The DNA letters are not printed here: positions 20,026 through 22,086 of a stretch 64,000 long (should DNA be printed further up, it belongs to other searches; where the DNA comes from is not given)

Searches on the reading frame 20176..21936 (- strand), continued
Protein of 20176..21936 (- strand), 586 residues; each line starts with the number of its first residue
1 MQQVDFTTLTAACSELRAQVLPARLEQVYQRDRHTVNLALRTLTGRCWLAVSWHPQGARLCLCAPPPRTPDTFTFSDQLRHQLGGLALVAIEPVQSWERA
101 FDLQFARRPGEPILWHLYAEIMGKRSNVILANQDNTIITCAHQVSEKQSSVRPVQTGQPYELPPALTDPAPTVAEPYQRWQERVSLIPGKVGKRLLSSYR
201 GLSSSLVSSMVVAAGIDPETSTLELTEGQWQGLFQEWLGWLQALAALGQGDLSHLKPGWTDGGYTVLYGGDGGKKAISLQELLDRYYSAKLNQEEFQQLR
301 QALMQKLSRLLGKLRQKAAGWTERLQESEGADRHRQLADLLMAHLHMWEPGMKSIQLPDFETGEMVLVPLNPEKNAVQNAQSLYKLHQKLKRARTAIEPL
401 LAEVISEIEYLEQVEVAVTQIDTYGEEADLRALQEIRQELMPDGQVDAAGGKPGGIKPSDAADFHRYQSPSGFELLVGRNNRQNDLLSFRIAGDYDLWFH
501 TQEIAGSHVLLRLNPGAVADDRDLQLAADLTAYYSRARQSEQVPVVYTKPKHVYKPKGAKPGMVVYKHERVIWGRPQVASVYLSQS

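Call 69: find_homologous_proteins(query=L080:4001-5731:+, max_evalue=1e-100)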
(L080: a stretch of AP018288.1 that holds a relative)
Query L080:4001-5731:+ (576 aa): 3242 proteins with E <= 1e-100 among 8000 candidates; the best 120 are listed.
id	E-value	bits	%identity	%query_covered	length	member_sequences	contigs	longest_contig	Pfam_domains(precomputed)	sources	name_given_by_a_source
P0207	0.0e+0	1303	100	100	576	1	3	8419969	PF18297.7,PF05670.19,PF05833.17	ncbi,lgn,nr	ncbi:hypothetical protein NIES4103_60520 [Nostoc sp. NIES-4103]|nr:hypothetical protein NIES4103_605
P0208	0.0e+0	1242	95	100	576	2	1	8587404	PF18297.7,PF05670.19,PF05833.17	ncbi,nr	ncbi:NFACT family protein [Nostoc sp. UHCC 0702]|nr:NFACT family protein [Nostoc sp. UHCC 0702]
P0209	0.0e+0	1203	91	99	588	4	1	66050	PF18297.7,PF05670.19,PF05833.17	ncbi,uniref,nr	ncbi:NFACT family protein [Dendronalium sp. ChiSLP03b]|uniref:Rqc2 family fibronectin-binding protei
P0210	0.0e+0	1169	89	100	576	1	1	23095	PF18297.7,PF05670.19,PF05833.17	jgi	jgi:predicted ribosome quality control (RQC) complex YloA/Tae2 family protein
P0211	0.0e+0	1163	88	100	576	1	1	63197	PF18297.7,PF05670.19,PF05833.17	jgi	jgi:predicted ribosome quality control (RQC) complex YloA/Tae2 family protein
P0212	0.0e+0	1161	88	100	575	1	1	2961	PF18297.7,PF05670.19,PF05833.17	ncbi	-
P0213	0.0e+0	1159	88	99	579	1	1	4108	PF18297.7,PF05670.19,PF05833.17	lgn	-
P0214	0.0e+0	1157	88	100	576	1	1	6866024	PF18297.7,PF05670.19,PF05833.17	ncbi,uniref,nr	ncbi:Rqc2 family fibronectin-binding protein [Halotia branconii]|uniref:Rqc2 homolog RqcH n=1 Tax=Ha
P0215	0.0e+0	1157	88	100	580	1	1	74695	PF18297.7,PF05670.19,PF05833.17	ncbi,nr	ncbi:NFACT family protein [Halotia wernerae UHCC 0503]|nr:NFACT family protein [Halotia wernerae UHC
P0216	0.0e+0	1154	87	100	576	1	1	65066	PF18297.7,PF05670.19,PF05833.17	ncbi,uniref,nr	ncbi:NFACT family protein [Nostocaceae cyanobacterium CENA357]|uniref:Rqc2 homolog RqcH n=1 Tax=Atla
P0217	0.0e+0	1151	88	100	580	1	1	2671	PF18297.7,PF05670.19,PF05833.17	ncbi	-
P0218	0.0e+0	1148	87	100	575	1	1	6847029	PF18297.7,PF05670.19,PF05833.17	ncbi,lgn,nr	ncbi:fibronectin-binding A domain-containing protein [Cylindrospermum sp. NIES-4074]|nr:fibronectin-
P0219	0.0e+0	1147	86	100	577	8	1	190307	PF18297.7,PF05670.19,PF05833.17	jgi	jgi:predicted ribosome quality control (RQC) complex YloA/Tae2 family protein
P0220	0.0e+0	1146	86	100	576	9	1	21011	PF18297.7,PF05670.19,PF05833.17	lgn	-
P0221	0.0e+0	1142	87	100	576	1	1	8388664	PF18297.7,PF05670.19,PF05833.17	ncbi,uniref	ncbi:NFACT family protein [Nostoc sp. UHCC 0302]|uniref:Rqc2 family fibronectin-binding protein n=1 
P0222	0.0e+0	1141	87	100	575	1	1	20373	PF18297.7,PF05670.19,PF05833.17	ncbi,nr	ncbi:NFACT family protein [Nostoc sp. FACHB-973]|nr:NFACT family protein [Nostoc sp. FACHB-973]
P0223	0.0e+0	1140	87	100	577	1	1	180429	PF18297.7,PF05670.19,PF05833.17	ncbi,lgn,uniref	ncbi:NFACT family protein [Nostoc sp. CCY 9925]|uniref:Rqc2 family fibronectin-binding protein n=1 T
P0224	0.0e+0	1140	86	100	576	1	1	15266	PF18297.7,PF05670.19,PF05833.17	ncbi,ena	-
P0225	0.0e+0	1140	87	100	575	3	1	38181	PF18297.7,PF05670.19,PF05833.17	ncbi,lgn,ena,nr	ncbi:MAG: NFACT family protein [Desmonostoc geniculatum HA4340-LM1]|nr:NFACT family protein [Desmono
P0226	0.0e+0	1139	87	100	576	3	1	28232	PF18297.7,PF05670.19,PF05833.17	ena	-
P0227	0.0e+0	1139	85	100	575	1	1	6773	PF18297.7,PF05670.19,PF05833.17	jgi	-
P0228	0.0e+0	1139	87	100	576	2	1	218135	PF18297.7,PF05670.19,PF05833.17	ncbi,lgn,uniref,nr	ncbi:MAG: NFACT family protein [Mojavia pulchra JT2-VF2]|uniref:Rqc2 homolog RqcH n=1 Tax=Mojavia pu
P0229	0.0e+0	1139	86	100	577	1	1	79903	PF18297.7,PF05670.19,PF05833.17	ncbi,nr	ncbi:MAG: NFACT family protein [Nostoc sp. ChiQUE01a]|nr:NFACT family protein [Nostoc sp. ChiQUE01a]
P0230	0.0e+0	1139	87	100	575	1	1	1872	PF18297.7,PF05670.19,PF05833.17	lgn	-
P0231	0.0e+0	1138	86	100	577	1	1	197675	PF18297.7,PF05670.19,PF05833.17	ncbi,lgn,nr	ncbi:MAG: NFACT family protein [Nostoc sp. DedQUE01]|nr:NFACT family protein [Nostoc sp. DedQUE01]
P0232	0.0e+0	1137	86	100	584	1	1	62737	PF18297.7,PF05670.19,PF05833.17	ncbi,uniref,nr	ncbi:Rqc2 family fibronectin-binding protein [aff. Roholtiella sp. LEGE 12411]|uniref:Rqc2 family fi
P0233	0.0e+0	1137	86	100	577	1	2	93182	PF18297.7,PF05670.19,PF05833.17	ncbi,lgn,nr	ncbi:MAG: NFACT family protein [Nostoc sp. SerVER01]|nr:NFACT family protein [Nostoc sp. SerVER01] M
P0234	0.0e+0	1137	87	100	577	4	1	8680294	PF18297.7,PF05670.19,PF05833.17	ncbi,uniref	ncbi:Rqc2-like protein RqcH [Nostoc sp. DSM 114161]|uniref:Rqc2 family fibronectin-binding protein n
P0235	0.0e+0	1136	85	100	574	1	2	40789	PF18297.7,PF05670.19,PF05833.17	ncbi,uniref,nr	ncbi:NFACT family protein [Nostoc sp. FACHB-152]|uniref:Rqc2 family fibronectin-binding protein n=1 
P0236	0.0e+0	1136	86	100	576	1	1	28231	PF18297.7,PF05670.19,PF05833.17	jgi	jgi:predicted ribosome quality control (RQC) complex YloA/Tae2 family protein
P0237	0.0e+0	1135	86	100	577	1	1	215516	PF18297.7,PF05670.19,PF05833.17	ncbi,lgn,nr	ncbi:MAG: NFACT family protein [Nostoc sp. DedQUE11]|nr:NFACT family protein [Nostoc sp. DedQUE11]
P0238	0.0e+0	1134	87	100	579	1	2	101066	PF18297.7,PF05670.19,PF05833.17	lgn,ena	-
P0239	0.0e+0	1134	86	100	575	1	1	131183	PF18297.7,PF05670.19,PF05833.17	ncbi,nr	ncbi:NFACT family protein [Desmonostoc muscorum CCALA 125]|nr:NFACT family protein [Desmonostoc musc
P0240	0.0e+0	1133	85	100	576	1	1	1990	PF18297.7,PF05670.19,PF05833.17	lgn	-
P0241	0.0e+0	1133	85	100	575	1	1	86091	PF18297.7,PF05670.19,PF05833.17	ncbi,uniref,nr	ncbi:Rqc2 family fibronectin-binding protein [Cylindrospermum sp. FACHB-282]|uniref:Rqc2 family fibr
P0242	0.0e+0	1133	86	100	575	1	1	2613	PF18297.7,PF05670.19,PF05833.17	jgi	jgi:predicted ribosome quality control (RQC) complex YloA/Tae2 family protein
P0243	0.0e+0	1133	86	100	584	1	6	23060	PF18297.7,PF05670.19,PF05833.17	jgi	jgi:predicted ribosome quality control (RQC) complex YloA/Tae2 family protein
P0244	0.0e+0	1133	86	100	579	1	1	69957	PF18297.7,PF05670.19,PF05833.17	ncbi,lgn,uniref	ncbi:Rqc2 family fibronectin-binding protein [Nostoc sp.]|uniref:Rqc2 family fibronectin-binding pro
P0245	0.0e+0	1132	86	99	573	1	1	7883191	PF18297.7,PF05670.19,PF05833.17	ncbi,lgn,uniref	ncbi:NFACT family protein [Nostoc sp. C117]|uniref:Rqc2 family fibronectin-binding protein n=1 Tax=N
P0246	0.0e+0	1132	86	100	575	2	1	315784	PF18297.7,PF05670.19,PF05833.17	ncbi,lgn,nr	ncbi:MAG: NFACT family protein [Nostoc sp. EkiNYC01]|nr:NFACT family protein [Nostoc sp. EkiNYC01]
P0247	0.0e+0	1131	87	100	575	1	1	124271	PF18297.7,PF05670.19,PF05833.17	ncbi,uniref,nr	ncbi:Rqc2 family fibronectin-binding protein [Nostoc favosum]|uniref:Rqc2 homolog RqcH n=1 Tax=Nosto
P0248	0.0e+0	1131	86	100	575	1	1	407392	PF18297.7,PF05670.19,PF05833.17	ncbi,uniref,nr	ncbi:NFACT family protein [Nostoc sp. PA-18-2419]|uniref:Rqc2 family fibronectin-binding protein n=1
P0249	0.0e+0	1131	85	99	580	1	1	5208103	PF18297.7,PF05670.19,PF05833.17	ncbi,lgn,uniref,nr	ncbi:Rqc2 family fibronectin-binding protein [Fortiea contorta]|uniref:Rqc2 family fibronectin-bindi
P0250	0.0e+0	1131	85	100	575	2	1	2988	PF18297.7,PF05670.19,PF05833.17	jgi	jgi:predicted ribosome quality control (RQC) complex YloA/Tae2 family protein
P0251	0.0e+0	1130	87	99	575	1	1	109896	PF18297.7,PF05670.19,PF05833.17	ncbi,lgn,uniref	ncbi:Rqc2 family fibronectin-binding protein [Nostoc sp.]|uniref:Rqc2 family fibronectin-binding pro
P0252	0.0e+0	1130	87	100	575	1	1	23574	PF18297.7,PF05670.19,PF05833.17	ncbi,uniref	ncbi:MAG: NFACT family protein [Nostoc sp.]|uniref:Rqc2 family fibronectin-binding protein n=1 Tax=N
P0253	0.0e+0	1130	87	100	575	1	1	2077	PF18297.7,PF05670.19,PF05833.17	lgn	-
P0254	0.0e+0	1130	85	100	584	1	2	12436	PF18297.7,PF05670.19,PF05833.17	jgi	jgi:predicted ribosome quality control (RQC) complex YloA/Tae2 family protein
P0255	0.0e+0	1130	86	100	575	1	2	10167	PF18297.7,PF05670.19,PF05833.17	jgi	jgi:predicted ribosome quality control (RQC) complex YloA/Tae2 family protein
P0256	0.0e+0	1129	87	100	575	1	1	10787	PF18297.7,PF05670.19,PF05833.17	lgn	-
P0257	0.0e+0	1129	87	100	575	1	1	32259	PF18297.7,PF05670.19,PF05833.17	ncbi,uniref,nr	ncbi:MAG TPA: NFACT family protein [Nostoc sp.]|uniref:Rqc2 family fibronectin-binding protein n=1 T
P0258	0.0e+0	1129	87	99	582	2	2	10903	PF18297.7,PF05670.19,PF05833.17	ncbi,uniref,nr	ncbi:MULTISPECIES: Rqc2 family fibronectin-binding protein [unclassified Nostoc]|uniref:Rqc2 family 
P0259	0.0e+0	1129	87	100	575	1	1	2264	PF18297.7,PF05670.19,PF05833.17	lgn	-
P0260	0.0e+0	1129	86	100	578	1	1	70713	PF18297.7,PF05670.19,PF05833.17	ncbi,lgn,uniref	ncbi:MAG: NFACT family protein [Nostoc sp.]|uniref:Rqc2 family fibronectin-binding protein n=1 Tax=N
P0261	0.0e+0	1129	86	100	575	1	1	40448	PF18297.7,PF05670.19,PF05833.17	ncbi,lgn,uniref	ncbi:Rqc2 family fibronectin-binding protein [Nostoc sp.]|uniref:Rqc2 family fibronectin-binding pro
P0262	0.0e+0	1129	87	100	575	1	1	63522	PF18297.7,PF05670.19,PF05833.17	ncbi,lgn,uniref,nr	ncbi:MAG: NFACT family protein [Nostoc sp. CmiVER01]|uniref:Rqc2 family fibronectin-binding protein 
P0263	0.0e+0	1129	86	100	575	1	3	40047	PF18297.7,PF05670.19,PF05833.17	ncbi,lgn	-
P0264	0.0e+0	1129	86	99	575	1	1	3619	PF18297.7,PF05670.19,PF05833.17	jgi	jgi:predicted ribosome quality control (RQC) complex YloA/Tae2 family protein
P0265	0.0e+0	1129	86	100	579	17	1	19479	PF18297.7,PF05670.19,PF05833.17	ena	-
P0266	0.0e+0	1129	86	100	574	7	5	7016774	PF18297.7,PF05670.19,PF05833.17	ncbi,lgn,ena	ncbi:MAG: NFACT family protein [Gloeotrichia echinulata IR180]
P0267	0.0e+0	1128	87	100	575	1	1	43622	PF18297.7,PF05670.19,PF05833.17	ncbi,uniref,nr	ncbi:NFACT family protein [Nostoc sp. UHCC 0251]|uniref:Rqc2 family fibronectin-binding protein n=1 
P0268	0.0e+0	1128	86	100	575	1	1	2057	PF18297.7,PF05670.19,PF05833.17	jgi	jgi:predicted ribosome quality control (RQC) complex YloA/Tae2 family protein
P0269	0.0e+0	1128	86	99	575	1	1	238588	PF18297.7,PF05670.19,PF05833.17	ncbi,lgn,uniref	ncbi:Rqc2 family fibronectin-binding protein [Nostoc sp.]|uniref:Rqc2 family fibronectin-binding pro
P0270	0.0e+0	1128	86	100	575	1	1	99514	PF18297.7,PF05670.19,PF05833.17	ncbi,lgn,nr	ncbi:MAG: NFACT family protein [Nostoc desertorum CM1-VF14]|nr:NFACT family protein [Nostoc desertor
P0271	0.0e+0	1128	86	100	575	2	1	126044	PF18297.7,PF05670.19,PF05833.17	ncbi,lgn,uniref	ncbi:MAG: NFACT family protein [Nostoc sp.]|uniref:Rqc2 family fibronectin-binding protein n=1 Tax=N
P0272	0.0e+0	1128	86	99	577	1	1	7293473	PF18297.7,PF05670.19,PF05833.17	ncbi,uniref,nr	ncbi:NFACT family protein [Nostoc sp. GT001]|uniref:Rqc2 family fibronectin-binding protein n=1 Tax=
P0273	0.0e+0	1128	86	100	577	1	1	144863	PF18297.7,PF05670.19,PF05833.17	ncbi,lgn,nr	ncbi:hypothetical protein A6S26_25240 [Nostoc sp. ATCC 43529]|nr:hypothetical protein A6S26_25240 [N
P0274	0.0e+0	1127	86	100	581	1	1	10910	PF18297.7,PF05670.19,PF05833.17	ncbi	-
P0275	0.0e+0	1127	86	100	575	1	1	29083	PF18297.7,PF05670.19,PF05833.17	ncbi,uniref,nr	ncbi:NFACT family protein [Nostoc sp. UHCC 0252]|uniref:Rqc2 family fibronectin-binding protein n=1 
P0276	0.0e+0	1127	86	100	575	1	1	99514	PF18297.7,PF05670.19,PF05833.17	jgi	jgi:predicted ribosome quality control (RQC) complex YloA/Tae2 family protein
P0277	0.0e+0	1127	86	100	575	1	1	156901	PF18297.7,PF05670.19,PF05833.17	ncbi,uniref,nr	ncbi:NFACT family protein [Nostoc flagelliforme FACHB-838]|uniref:Rqc2 homolog RqcH n=1 Tax=Nostoc f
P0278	0.0e+0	1127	86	100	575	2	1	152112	PF18297.7,PF05670.19,PF05833.17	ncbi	ncbi:MAG: NFACT family protein [Nostoc sp.]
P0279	0.0e+0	1127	85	100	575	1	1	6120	PF18297.7,PF05670.19,PF05833.17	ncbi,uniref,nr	ncbi:NFACT family protein [Fortiea sp. LEGE XX443]|uniref:NFACT RNA binding domain-containing protei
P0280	0.0e+0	1126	86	100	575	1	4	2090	PF18297.7,PF05670.19,PF05833.17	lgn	-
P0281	0.0e+0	1126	86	100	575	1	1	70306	PF18297.7,PF05670.19,PF05833.17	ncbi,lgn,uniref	ncbi:MAG: NFACT family protein [Nostoc sp.]|uniref:Rqc2 family fibronectin-binding protein n=1 Tax=N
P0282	0.0e+0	1126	86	99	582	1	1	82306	PF18297.7,PF05670.19,PF05833.17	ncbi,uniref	ncbi:Rqc2 family fibronectin-binding protein [Nostoc sp.]|uniref:Rqc2 family fibronectin-binding pro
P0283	0.0e+0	1126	86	100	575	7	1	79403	PF18297.7,PF05670.19,PF05833.17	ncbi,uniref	ncbi:Rqc2 family fibronectin-binding protein [Nostoc sp.]|uniref:Rqc2 family fibronectin-binding pro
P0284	0.0e+0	1126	85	100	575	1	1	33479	PF18297.7,PF05670.19,PF05833.17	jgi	jgi:predicted ribosome quality control (RQC) complex YloA/Tae2 family protein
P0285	0.0e+0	1126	86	99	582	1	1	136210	PF18297.7,PF05670.19,PF05833.17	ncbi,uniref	ncbi:Rqc2 family fibronectin-binding protein [Nostoc sp.]|uniref:Rqc2 family fibronectin-binding pro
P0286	0.0e+0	1125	86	100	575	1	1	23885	PF18297.7,PF05670.19,PF05833.17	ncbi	-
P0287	0.0e+0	1125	86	100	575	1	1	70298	PF18297.7,PF05670.19,PF05833.17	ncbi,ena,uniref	ncbi:MAG: NFACT family protein [Nostoc sp.]|uniref:Rqc2 family fibronectin-binding protein n=1 Tax=N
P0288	0.0e+0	1125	86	100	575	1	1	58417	PF18297.7,PF05670.19,PF05833.17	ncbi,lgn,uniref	ncbi:Rqc2 family fibronectin-binding protein [Nostoc sp.]|uniref:Rqc2 family fibronectin-binding pro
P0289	0.0e+0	1125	86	100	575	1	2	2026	PF18297.7,PF05670.19,PF05833.17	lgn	-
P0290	0.0e+0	1125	85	100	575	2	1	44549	PF18297.7,PF05670.19,PF05833.17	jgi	jgi:predicted ribosome quality control (RQC) complex YloA/Tae2 family protein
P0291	0.0e+0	1124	87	99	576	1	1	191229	PF18297.7,PF05670.19,PF05833.17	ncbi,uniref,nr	ncbi:hypothetical protein A6769_20000 [Nostoc punctiforme NIES-2108]|uniref:Rqc2 homolog RqcH n=1 Ta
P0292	0.0e+0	1124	86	100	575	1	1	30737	PF18297.7,PF05670.19,PF05833.17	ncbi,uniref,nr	ncbi:NFACT family protein [Nostoc sp. UIC 10630]|uniref:Rqc2 family fibronectin-binding protein n=1 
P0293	0.0e+0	1124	85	100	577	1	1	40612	PF18297.7,PF05670.19,PF05833.17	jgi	-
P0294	0.0e+0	1124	86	100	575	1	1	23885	PF18297.7,PF05670.19,PF05833.17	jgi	jgi:predicted ribosome quality control (RQC) complex YloA/Tae2 family protein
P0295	0.0e+0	1124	86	99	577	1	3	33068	PF18297.7,PF05670.19,PF05833.17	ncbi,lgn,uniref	ncbi:MAG: NFACT family protein [Nostoc sp.]|uniref:Rqc2 family fibronectin-binding protein n=1 Tax=N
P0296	0.0e+0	1124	86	98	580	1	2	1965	PF18297.7,PF05670.19,PF05833.17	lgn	-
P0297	0.0e+0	1124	87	99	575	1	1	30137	PF18297.7,PF05670.19,PF05833.17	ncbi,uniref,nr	ncbi:NFACT family protein [Nostoc sp. FACHB-888]|uniref:Rqc2 family fibronectin-binding protein n=1 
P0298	0.0e+0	1124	85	100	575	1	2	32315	PF18297.7,PF05670.19,PF05833.17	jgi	jgi:predicted ribosome quality control (RQC) complex YloA/Tae2 family protein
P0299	0.0e+0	1124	86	100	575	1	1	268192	PF18297.7,PF05670.19,PF05833.17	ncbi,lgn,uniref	ncbi:MAG: NFACT family protein [Nostoc sp.]|uniref:Rqc2 family fibronectin-binding protein n=1 Tax=N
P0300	0.0e+0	1124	85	100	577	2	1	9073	PF18297.7,PF05670.19,PF05833.17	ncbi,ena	-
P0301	0.0e+0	1124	84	100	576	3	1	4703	PF18297.7,PF05670.19,PF05833.17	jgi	jgi:predicted ribosome quality control (RQC) complex YloA/Tae2 family protein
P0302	0.0e+0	1123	86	99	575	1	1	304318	PF18297.7,PF05670.19,PF05833.17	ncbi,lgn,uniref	ncbi:Rqc2 family fibronectin-binding protein [Nostoc sp.]|uniref:Rqc2 family fibronectin-binding pro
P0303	0.0e+0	1123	87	99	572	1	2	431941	PF18297.7,PF05670.19,PF05833.17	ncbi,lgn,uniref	ncbi:Rqc2 family fibronectin-binding protein [Nostoc sp.]|uniref:Rqc2 family fibronectin-binding pro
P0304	0.0e+0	1123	85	99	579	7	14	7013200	PF18297.7,PF05670.19,PF05833.17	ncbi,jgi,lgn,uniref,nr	ncbi:conserved hypothetical protein [Trichormus variabilis ATCC 29413]|uniref:Rqc2 homolog RqcH n=2 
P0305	0.0e+0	1123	86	99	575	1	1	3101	PF18297.7,PF05670.19,PF05833.17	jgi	jgi:predicted ribosome quality control (RQC) complex YloA/Tae2 family protein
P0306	0.0e+0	1123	86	100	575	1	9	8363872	PF18297.7,PF05670.19,PF05833.17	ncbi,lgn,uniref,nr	ncbi:putative component of the ribosome quality control [Nostoc flagelliforme CCNUN1]|uniref:Rqc2 ho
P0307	0.0e+0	1123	86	100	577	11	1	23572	PF18297.7,PF05670.19,PF05833.17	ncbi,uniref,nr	ncbi:NFACT family protein [Nostoc sp. 2RC]|uniref:Rqc2 family fibronectin-binding protein n=1 Tax=No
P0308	0.0e+0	1123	86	100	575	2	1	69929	PF18297.7,PF05670.19,PF05833.17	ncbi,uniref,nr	ncbi:NFACT family protein [Nostoc sp. LEGE 12447]|uniref:Rqc2 family fibronectin-binding protein n=1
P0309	0.0e+0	1123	86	99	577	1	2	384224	PF18297.7,PF05670.19,PF05833.17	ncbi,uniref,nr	ncbi:NFACT family protein [Nostoc sp. NMS8]|uniref:Rqc2 family fibronectin-binding protein n=1 Tax=N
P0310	0.0e+0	1123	86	99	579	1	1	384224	PF18297.7,PF05670.19,PF05833.17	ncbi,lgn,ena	-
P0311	0.0e+0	1123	86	100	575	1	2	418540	PF18297.7,PF05670.19,PF05833.17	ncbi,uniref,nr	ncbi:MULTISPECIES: Rqc2 family fibronectin-binding protein [Nostoc]|uniref:Rqc2 homolog RqcH n=2 Tax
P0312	0.0e+0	1122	85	99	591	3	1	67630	PF18297.7,PF05670.19,PF05833.17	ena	-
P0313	0.0e+0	1122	86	99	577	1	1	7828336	PF18297.7,PF05670.19,PF05833.17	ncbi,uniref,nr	ncbi:fibronectin-binding domain-containing protein [Nostoc sp. C052]|uniref:Rqc2 family fibronectin-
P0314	0.0e+0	1122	86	99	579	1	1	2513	PF18297.7,PF05670.19,PF05833.17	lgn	-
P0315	0.0e+0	1122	86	100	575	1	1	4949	PF18297.7,PF05670.19,PF05833.17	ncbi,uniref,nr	ncbi:NFACT family protein [Nostoc sp. CHAB 5715]|uniref:Rqc2 family fibronectin-binding protein n=1 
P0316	0.0e+0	1122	86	100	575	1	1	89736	PF18297.7,PF05670.19,PF05833.17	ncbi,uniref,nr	ncbi:NFACT family protein [Nostoc sp. XA010]|uniref:Rqc2 family fibronectin-binding protein n=1 Tax=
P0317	0.0e+0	1122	86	99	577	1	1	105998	PF18297.7,PF05670.19,PF05833.17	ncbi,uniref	ncbi:MAG: NFACT family protein [Nostoc sp.]|uniref:Rqc2 family fibronectin-binding protein n=1 Tax=N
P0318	0.0e+0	1122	86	100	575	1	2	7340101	PF18297.7,PF05670.19,PF05833.17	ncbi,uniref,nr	ncbi:NFACT family protein [Nostoc sp. ATCC 53789]|uniref:Rqc2 family fibronectin-binding protein n=1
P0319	0.0e+0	1122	86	100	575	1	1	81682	PF18297.7,PF05670.19,PF05833.17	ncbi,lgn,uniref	ncbi:Rqc2 family fibronectin-binding protein [Nostoc sp.]|uniref:Rqc2 family fibronectin-binding pro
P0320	0.0e+0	1122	85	100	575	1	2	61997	PF18297.7,PF05670.19,PF05833.17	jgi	jgi:predicted ribosome quality control (RQC) complex YloA/Tae2 family protein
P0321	0.0e+0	1122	86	99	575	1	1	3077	PF18297.7,PF05670.19,PF05833.17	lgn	-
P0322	0.0e+0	1122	86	99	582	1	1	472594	PF18297.7,PF05670.19,PF05833.17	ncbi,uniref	ncbi:Rqc2 family fibronectin-binding protein [Nostoc sp.]|uniref:Rqc2 family fibronectin-binding pro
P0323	0.0e+0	1122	86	100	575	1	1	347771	PF18297.7,PF05670.19,PF05833.17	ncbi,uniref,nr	ncbi:NFACT family protein [Nostoc sp. FACHB-133]|uniref:Rqc2 family fibronectin-binding protein n=1 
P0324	0.0e+0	1122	86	99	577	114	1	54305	PF18297.7,PF05670.19,PF05833.17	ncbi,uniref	ncbi:MAG: NFACT family protein [Nostoc sp.]|uniref:Rqc2 family fibronectin-binding protein n=1 Tax=N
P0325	0.0e+0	1121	84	100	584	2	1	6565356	PF18297.7,PF05670.19,PF05833.17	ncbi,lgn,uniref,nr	ncbi:putative fibronectin/fibrinogen-binding protein [Anabaenopsis circularis NIES-21]|uniref:Rqc2 h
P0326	0.0e+0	1121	86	100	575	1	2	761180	PF18297.7,PF05670.19,PF05833.17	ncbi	ncbi:Rqc2 family fibronectin-binding protein [Nostoc sp.]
